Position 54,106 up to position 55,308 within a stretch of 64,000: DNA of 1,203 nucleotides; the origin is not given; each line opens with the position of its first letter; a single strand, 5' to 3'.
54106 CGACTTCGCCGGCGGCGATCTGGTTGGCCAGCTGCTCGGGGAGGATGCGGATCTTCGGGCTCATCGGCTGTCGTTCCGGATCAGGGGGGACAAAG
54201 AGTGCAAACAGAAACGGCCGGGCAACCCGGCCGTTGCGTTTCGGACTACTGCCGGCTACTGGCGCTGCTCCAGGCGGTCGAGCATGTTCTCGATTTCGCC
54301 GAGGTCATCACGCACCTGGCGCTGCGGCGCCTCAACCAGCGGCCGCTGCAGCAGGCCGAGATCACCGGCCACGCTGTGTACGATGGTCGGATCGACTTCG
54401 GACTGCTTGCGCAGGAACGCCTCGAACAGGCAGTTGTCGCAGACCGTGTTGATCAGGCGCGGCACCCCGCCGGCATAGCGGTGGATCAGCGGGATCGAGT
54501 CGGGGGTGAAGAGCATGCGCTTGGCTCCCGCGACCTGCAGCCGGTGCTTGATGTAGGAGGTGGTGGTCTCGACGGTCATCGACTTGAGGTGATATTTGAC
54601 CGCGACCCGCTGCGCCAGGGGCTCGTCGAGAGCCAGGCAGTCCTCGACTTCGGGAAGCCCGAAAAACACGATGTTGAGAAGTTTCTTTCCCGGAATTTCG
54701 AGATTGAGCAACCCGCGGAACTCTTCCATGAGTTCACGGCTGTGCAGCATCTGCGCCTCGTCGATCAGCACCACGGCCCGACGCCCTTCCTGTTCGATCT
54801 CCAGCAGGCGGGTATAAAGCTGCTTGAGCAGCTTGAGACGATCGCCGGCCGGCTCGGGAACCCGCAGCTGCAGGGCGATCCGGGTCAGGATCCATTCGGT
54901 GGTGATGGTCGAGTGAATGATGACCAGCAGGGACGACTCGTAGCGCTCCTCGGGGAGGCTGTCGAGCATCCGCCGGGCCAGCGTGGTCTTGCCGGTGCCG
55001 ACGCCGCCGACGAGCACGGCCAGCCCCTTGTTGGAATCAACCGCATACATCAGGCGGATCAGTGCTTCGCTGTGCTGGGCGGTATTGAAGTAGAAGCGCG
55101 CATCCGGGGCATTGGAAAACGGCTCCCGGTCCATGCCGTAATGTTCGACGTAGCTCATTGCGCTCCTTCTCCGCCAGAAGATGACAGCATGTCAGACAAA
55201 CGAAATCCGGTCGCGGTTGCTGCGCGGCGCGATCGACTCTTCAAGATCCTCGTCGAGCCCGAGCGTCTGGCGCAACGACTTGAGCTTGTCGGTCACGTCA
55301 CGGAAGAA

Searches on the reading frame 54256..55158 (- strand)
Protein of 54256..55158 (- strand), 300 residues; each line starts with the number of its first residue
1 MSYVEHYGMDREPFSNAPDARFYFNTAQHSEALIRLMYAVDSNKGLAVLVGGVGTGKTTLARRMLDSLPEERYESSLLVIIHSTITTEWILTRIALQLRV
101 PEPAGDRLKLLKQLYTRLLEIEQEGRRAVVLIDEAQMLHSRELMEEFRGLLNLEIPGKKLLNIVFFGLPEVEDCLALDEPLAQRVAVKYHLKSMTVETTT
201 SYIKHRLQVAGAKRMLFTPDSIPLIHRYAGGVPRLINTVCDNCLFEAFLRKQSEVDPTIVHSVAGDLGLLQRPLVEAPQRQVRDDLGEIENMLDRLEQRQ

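Call 73: search_protein_families(library=pfam, proteins=[window:54256-55158:-], max_evalue=0.001)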
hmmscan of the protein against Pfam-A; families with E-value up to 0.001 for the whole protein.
window:54256-55158:- (300 aa): 9 families
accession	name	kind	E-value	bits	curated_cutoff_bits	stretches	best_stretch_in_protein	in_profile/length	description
PF13401.12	AAA_22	-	2.9e-22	79.8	27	1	42-175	3-130/130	AAA domain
PF13191.12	AAA_16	-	3.4e-06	28.1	32.6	1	31-153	10-158/167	AAA ATPase domain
PF07728.20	AAA_5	-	6.6e-06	26.6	22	1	48-152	3-91/139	AAA domain (dynein-related subfamily)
PF13604.12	AAA_30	-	9.4e-05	22.7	27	1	38-144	12-106/191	AAA domain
PF13245.12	AAA_19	-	0.00014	22.5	25.1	1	41-140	8-104/134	AAA domain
PF00931.28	NB-ARC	-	0.00014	21.6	23.5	1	42-133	16-107/248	NB-ARC domain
PF05621.17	TniB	-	0.00025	21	22.4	1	28-187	18-181/189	Bacterial TniB protein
PF00004.35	AAA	-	0.00042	21.2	21.2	1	48-142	2-73/131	ATPase family associated with various cellular activities (AAA)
PF01637.24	ATPase_2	-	0.00044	20.6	33.2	0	44-237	20-223/225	ATPase domain predominantly from Archaea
